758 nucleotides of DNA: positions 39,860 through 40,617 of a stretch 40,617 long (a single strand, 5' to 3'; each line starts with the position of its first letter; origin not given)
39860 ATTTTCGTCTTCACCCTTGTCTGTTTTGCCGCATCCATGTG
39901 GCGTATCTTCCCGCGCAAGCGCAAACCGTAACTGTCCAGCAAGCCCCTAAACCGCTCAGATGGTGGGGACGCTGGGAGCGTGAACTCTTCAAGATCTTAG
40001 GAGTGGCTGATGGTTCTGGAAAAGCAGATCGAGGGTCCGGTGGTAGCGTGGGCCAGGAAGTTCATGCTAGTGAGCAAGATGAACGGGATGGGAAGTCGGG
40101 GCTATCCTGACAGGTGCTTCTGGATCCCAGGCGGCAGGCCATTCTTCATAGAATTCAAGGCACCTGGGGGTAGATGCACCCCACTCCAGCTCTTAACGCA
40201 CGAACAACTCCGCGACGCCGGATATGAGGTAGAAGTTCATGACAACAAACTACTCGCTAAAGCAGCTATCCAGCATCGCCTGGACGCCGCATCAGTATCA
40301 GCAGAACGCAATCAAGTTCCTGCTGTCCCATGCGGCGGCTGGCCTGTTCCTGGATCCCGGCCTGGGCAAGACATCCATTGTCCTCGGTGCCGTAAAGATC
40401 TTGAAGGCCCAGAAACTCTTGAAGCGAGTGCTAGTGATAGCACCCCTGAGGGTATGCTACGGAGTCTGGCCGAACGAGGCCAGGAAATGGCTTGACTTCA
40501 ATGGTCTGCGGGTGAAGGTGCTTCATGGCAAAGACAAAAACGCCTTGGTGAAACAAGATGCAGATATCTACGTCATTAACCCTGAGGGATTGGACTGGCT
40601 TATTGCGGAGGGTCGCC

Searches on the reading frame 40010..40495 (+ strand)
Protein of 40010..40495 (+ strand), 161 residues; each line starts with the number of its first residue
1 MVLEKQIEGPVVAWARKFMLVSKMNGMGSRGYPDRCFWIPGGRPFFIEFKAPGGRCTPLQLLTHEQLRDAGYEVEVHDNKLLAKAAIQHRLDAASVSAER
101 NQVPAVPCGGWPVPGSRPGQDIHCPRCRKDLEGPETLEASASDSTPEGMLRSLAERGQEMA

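Call 43: search_protein_families(library=phrogs, proteins=[window:40010-40495:+], max_evalue=0.001)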
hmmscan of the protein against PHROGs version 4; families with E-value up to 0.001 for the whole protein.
window:40010-40495:+ (161 aa): 3 families
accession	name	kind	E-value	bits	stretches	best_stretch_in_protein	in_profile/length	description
phrog_93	-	DNA, RNA and nucleotide metabolism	5.2e-18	66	1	1-95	351-446/613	endonuclease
phrog_824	-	unknown function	4.9e-08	34.2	1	30-91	112-175/265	-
phrog_5702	-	DNA, RNA and nucleotide metabolism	1.2e-07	32.6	1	30-76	5-52/70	Holliday junction resolvase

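Call 44: search_protein_families(library=pfam, proteins=[window:40010-40495:+], max_evalue=0.001)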
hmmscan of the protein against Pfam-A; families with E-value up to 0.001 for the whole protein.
window:40010-40495:+ (161 aa): 1 family
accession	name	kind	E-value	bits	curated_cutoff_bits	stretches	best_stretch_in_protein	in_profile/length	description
PF08774.17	VRR_NUC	-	6.5e-06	26.6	23.8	1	23-76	55-111/116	VRR-NUC domain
